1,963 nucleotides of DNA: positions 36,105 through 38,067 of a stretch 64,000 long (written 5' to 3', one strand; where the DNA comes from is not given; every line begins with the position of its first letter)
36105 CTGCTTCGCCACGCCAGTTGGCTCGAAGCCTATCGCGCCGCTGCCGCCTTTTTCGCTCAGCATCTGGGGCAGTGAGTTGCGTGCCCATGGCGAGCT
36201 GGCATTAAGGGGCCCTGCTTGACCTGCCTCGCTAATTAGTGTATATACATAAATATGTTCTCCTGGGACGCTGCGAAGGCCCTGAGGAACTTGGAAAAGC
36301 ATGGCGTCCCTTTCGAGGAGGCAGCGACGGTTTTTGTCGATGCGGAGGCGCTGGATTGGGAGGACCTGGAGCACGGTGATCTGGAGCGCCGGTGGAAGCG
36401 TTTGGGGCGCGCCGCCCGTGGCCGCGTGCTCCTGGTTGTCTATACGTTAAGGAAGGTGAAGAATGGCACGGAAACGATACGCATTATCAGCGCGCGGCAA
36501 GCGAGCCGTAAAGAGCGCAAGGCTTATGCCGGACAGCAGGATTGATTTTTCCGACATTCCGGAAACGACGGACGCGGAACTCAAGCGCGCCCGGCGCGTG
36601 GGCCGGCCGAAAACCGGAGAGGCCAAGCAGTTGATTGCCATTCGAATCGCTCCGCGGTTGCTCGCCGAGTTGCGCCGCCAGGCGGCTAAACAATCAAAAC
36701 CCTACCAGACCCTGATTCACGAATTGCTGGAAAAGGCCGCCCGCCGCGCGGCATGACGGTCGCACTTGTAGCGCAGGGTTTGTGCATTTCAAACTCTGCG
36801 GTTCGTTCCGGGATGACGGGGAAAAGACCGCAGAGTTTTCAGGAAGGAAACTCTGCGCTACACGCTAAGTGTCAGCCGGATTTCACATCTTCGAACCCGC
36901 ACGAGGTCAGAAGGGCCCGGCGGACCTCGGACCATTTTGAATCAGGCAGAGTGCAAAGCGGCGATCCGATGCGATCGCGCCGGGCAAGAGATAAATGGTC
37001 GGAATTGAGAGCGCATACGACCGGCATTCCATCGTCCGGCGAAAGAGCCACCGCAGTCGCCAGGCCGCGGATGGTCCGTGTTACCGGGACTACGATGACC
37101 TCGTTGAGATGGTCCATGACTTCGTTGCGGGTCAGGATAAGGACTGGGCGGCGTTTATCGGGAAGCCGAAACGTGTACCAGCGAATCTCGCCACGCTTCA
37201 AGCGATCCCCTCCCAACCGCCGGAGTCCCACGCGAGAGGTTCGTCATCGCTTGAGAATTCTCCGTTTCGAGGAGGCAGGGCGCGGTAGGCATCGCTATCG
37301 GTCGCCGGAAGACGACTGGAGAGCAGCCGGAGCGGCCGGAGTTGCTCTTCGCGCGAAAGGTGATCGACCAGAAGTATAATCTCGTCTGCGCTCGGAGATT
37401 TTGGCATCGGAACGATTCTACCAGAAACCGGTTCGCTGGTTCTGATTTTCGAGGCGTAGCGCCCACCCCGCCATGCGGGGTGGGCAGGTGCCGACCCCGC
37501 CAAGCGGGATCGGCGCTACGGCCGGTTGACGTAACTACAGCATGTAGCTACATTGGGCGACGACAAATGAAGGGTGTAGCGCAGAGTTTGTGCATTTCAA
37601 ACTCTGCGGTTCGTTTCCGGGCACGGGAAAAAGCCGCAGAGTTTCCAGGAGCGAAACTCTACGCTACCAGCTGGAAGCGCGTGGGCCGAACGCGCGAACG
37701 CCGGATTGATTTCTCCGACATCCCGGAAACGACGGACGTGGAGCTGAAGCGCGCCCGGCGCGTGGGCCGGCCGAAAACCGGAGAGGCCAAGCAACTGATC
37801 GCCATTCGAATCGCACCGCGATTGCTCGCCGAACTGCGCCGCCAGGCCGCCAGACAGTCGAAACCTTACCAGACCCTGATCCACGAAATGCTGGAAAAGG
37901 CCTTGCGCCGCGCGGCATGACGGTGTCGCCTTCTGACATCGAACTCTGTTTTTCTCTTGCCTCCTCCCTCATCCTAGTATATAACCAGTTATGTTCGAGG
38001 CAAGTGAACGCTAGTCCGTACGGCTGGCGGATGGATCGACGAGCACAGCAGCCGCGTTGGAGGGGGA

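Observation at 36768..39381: Family of structured repeats with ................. termini (4 copies in 2.6 kb; the 3 full copies are about 92-94 nt)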

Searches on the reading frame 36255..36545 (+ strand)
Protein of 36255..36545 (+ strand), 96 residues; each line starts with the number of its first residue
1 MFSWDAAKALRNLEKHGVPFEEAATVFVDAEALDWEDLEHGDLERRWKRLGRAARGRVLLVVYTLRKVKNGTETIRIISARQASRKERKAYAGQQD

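Call 34: search_protein_families(library=pfam, proteins=[window:36255-36542:+], max_evalue=0.01)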
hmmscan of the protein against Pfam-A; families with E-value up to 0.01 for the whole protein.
window:36255-36542:+ (96 aa): 1 family
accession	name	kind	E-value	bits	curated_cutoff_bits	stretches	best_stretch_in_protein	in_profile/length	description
PF04365.19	BrnT_toxin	-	3.4e-25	88.6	34.5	1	4-87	1-77/77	Ribonuclease toxin, BrnT, of type II toxin-antitoxin system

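Call 45: find_encoding_contigs(protein=window:36255-36545:+, flank=10000, max_places=10)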
Protein window:36255-36545:+ (96 aa): 1 contig read that carries it; 1 place shown.
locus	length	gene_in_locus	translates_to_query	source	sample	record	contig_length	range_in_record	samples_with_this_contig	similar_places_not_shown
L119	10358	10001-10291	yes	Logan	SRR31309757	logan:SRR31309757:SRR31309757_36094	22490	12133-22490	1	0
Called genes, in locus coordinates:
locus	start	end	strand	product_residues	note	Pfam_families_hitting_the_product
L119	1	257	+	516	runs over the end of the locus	PF07719:TPR_2 (faint)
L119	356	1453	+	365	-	PF07719:TPR_2 (faint), PF13424:TPR_12 (faint), PF21033:RMD1-3 (faint), PF13181:TPR_8 (faint), PF00515:TPR_1 (weak)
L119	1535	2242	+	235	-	PF14622:Ribonucleas_3_3, PF00636:Ribonuclease_3, PF00035:dsrm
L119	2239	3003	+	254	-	PF10502:Peptidase_S26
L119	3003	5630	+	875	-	PF05170:AsmA, PF05359:DUF748, PF13116:YhdP, PF05170:AsmA (weak)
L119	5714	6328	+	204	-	-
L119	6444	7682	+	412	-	PF00999:Na_H_Exchanger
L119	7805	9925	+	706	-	PF26550:Tricorn_2nd (faint), PF26549:Tricorn_N, PF07676:PD40 (weak), PF00930:DPPIV_N (weak), PF02129:Peptidase_S15 (faint), PF20434:BD-FAE, PF01738:DLH, PF00326:Peptidase_S9, +1 more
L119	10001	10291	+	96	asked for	PF04365:BrnT_toxin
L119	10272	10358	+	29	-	?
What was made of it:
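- Tried and rejected: BrnT is found on one Logan contig that stops just before copy 1 (call 45).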

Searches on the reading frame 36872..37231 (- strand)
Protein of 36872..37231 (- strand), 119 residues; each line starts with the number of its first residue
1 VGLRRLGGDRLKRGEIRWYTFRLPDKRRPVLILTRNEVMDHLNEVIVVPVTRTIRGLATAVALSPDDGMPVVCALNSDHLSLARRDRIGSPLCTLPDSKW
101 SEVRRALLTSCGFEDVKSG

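Call 34: search_protein_families(library=pfam, proteins=[window:36875-37231:-], max_evalue=0.01)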
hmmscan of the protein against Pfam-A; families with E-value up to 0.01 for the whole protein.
window:36875-37231:- (119 aa): 1 family
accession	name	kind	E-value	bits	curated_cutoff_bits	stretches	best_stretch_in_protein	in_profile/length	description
PF02452.23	PemK_toxin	-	6.4e-12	46.1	23.1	1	12-108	1-106/109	PemK-like, MazF-like toxin of type II toxin-antitoxin system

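Call 44: find_encoding_contigs(protein=window:36872-37231:-, flank=10000, max_places=10)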
Protein window:36872-37231:- (119 aa): no gene with exactly this product is on record in the collection.
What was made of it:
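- Tried and rejected: The MazF-like protein is not on record (call 44).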

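Call 65: find_homologous_proteins(query=window:36875-37231:-, max_evalue=1e-10)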
Query window:36875-37231:- (119 aa): 2233 proteins with E <= 1e-10 among 2294 candidates; the best 120 are listed.
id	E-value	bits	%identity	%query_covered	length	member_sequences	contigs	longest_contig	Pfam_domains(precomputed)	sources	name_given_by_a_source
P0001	5.8e-64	231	96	92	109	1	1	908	PF02452.24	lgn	-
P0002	4.1e-55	203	79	100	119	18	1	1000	PF02452.24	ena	-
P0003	1.6e-53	198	76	100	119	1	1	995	PF02452.24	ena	-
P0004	1.8e-53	197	78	95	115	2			PF02452.24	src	-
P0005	1.2e-52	195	81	92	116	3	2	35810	PF02452.24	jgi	-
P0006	2.0e-52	194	82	88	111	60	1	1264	PF02452.24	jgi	-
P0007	5.4e-52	193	73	87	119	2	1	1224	PF02452.24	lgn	-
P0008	6.9e-52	192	81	87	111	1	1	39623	PF02452.24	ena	-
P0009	2.2e-51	191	81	87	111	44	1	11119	PF02452.24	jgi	-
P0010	3.7e-51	190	77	92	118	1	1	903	PF02452.24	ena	-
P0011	4.6e-51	190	82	87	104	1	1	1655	PF02452.24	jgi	-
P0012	6.3e-51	189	81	87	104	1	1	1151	PF02452.24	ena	-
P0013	1.0e-50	189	79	87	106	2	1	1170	PF02452.24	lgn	-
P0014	1.0e-50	188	74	95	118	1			PF02452.24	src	-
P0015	1.1e-50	188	74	85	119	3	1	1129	PF02452.24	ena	-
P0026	6.1e-50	186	80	87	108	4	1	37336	PF02452.24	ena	-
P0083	1.5e-48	182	76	87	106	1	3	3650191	PF02452.24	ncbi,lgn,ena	-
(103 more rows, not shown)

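Call 66: find_encoding_contigs(protein=P0005, flank=3000, max_places=3)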
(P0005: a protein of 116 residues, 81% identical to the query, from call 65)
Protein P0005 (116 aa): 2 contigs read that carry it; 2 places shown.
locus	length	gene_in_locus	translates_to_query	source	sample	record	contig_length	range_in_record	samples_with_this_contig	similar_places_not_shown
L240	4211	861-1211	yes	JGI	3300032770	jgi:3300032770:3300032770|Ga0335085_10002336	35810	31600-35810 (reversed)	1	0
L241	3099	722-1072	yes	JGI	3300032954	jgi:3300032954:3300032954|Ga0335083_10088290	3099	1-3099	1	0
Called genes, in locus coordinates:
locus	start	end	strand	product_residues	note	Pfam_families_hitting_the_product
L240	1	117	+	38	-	?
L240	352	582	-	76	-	-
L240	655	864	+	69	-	-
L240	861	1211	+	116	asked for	PF02452:PemK_toxin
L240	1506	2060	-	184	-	-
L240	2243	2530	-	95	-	-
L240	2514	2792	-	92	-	PF04365:BrnT_toxin (weak)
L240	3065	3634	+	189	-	-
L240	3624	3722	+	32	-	-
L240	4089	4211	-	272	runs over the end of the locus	PF13677:MotB_plug, PF00691:OmpA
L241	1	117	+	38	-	?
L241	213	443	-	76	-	-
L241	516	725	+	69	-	-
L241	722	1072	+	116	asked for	PF02452:PemK_toxin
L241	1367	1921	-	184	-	-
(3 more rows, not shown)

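Call 67: find_encoding_contigs(protein=P0008, flank=3000, max_places=3)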
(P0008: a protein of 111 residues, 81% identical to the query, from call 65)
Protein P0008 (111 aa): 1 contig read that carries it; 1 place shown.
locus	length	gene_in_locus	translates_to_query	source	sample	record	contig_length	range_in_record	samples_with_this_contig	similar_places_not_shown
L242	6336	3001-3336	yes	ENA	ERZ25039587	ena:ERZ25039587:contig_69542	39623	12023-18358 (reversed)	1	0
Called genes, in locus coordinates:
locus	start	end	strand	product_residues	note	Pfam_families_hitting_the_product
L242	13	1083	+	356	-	PF13384:HTH_23, PF13518:HTH_28 (weak), PF13551:HTH_29, PF13565:HTH_32, PF13358:DDE_3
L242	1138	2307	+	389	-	PF00578:AhpC-TSA, PF08534:Redoxin, PF00085:Thioredoxin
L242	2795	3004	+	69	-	-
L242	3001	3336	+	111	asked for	PF02452:PemK_toxin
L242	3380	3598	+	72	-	-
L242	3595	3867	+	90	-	PF24732:ParE_like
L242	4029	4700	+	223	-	PF13424:TPR_12 (weak), PF00515:TPR_1 (weak), PF07719:TPR_2 (weak), PF13414:TPR_11, PF13432:TPR_16, PF14559:TPR_19, PF13431:TPR_17 (weak), PF00515:TPR_1 (weak), +5 more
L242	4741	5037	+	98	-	PF04945:YHS (weak)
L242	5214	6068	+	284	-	PF08543:Phos_pyr_kin, PF00294:PfkB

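Call 68: find_encoding_contigs(protein=P0026, flank=3000, max_places=3)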
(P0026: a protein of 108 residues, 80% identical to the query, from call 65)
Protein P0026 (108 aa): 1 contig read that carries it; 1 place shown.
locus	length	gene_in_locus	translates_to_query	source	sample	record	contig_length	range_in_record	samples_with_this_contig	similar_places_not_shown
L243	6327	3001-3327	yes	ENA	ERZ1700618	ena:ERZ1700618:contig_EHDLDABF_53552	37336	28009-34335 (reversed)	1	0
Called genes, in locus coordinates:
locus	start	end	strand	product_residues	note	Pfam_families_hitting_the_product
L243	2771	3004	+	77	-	PF02604:PhdYeFM_antitox (weak)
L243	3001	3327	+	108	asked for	PF02452:PemK_toxin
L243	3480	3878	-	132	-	-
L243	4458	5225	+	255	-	PF05096:Glu_cyclase_2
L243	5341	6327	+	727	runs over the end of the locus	PF11992:TgpA_N, PF01841:Transglut_core, PF13559:DUF4129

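Call 69: find_encoding_contigs(protein=P0001, flank=3000, max_places=3)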
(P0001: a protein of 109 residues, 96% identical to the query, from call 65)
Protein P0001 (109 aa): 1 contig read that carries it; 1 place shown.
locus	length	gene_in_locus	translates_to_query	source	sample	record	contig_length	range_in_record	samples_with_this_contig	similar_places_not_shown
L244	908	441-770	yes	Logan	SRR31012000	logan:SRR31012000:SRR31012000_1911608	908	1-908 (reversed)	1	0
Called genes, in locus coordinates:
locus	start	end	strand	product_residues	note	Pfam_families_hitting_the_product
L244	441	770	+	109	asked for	PF02452:PemK_toxin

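Call 72: find_encoding_contigs(protein=P0083, flank=10000, max_places=3)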
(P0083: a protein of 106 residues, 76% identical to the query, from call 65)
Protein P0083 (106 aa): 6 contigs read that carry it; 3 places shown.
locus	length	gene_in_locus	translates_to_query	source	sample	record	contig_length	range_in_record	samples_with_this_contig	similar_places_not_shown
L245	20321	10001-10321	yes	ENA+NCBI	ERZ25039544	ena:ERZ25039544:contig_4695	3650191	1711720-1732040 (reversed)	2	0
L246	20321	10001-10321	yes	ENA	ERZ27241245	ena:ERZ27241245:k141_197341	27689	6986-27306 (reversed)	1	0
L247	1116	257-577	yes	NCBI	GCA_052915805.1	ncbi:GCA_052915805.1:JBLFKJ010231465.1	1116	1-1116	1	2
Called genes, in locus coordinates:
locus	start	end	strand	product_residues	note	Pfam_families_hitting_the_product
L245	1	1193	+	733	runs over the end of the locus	PF11992:TgpA_N, PF01841:Transglut_core, PF13559:DUF4129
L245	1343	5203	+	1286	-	PF13517:FG-GAP_3, PF07593:UnbV_ASPIC, PF00578:AhpC-TSA, PF08534:Redoxin, PF13414:TPR_11, PF00515:TPR_1, PF13424:TPR_12, PF14559:TPR_19, +39 more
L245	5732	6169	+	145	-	-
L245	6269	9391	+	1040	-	PF05970:PIF1 (faint), PF13086:AAA_11, PF13245:AAA_19, PF13604:AAA_30, PF01443:Viral_helicase1 (faint), PF13538:UvrD_C_2 (faint), PF13087:AAA_12, PF13091:PLDc_2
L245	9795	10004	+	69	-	-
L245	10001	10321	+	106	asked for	PF02452:PemK_toxin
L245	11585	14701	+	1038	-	PF09286:Pro-kuma_activ, PF00082:Peptidase_S8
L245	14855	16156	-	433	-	-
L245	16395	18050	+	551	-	PF13620:CarboxypepD_reg, PF13715:CarbopepD_reg_2 (weak), PF17210:SdrD_B (weak), PF23914:TPR_CcmH_CycH (faint), PF00515:TPR_1 (faint), PF07719:TPR_2 (faint), PF14559:TPR_19, PF13414:TPR_11, +9 more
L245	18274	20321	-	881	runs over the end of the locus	PF12704:MacB_PCD, PF02687:FtsX, PF12704:MacB_PCD (weak), PF02687:FtsX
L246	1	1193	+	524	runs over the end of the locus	?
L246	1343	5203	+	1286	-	PF13517:FG-GAP_3, PF07593:UnbV_ASPIC, PF00578:AhpC-TSA, PF08534:Redoxin, PF13414:TPR_11, PF00515:TPR_1, PF13424:TPR_12, PF14559:TPR_19, +39 more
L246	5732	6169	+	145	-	-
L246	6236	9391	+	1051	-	PF05970:PIF1 (faint), PF13086:AAA_11, PF13604:AAA_30, PF01443:Viral_helicase1 (faint), PF13245:AAA_19, PF13538:UvrD_C_2 (faint), PF13087:AAA_12, PF13091:PLDc_2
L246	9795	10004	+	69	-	-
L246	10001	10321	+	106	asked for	PF02452:PemK_toxin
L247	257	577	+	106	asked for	PF02452:PemK_toxin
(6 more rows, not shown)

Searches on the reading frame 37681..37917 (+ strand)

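Call 34: search_protein_families(library=pfam, proteins=[window:37681-37917:+], max_evalue=0.01)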
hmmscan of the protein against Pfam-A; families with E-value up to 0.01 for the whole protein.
window:37681-37917:+ (79 aa): 3 families
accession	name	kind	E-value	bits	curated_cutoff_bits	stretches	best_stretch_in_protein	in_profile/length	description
PF14384.12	BrnA_antitoxin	-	8.2e-07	29.8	26.1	1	13-75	1-68/68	BrnA antitoxin of type II toxin-antitoxin system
PF12441.14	CopG_antitoxin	-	2e-05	25.7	28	1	10-73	14-78/79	CopG antitoxin of type II toxin-antitoxin system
PF23807.1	RHH_10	-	0.0018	18.9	27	1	23-74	8-60/84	Ribbon-helix-helix protein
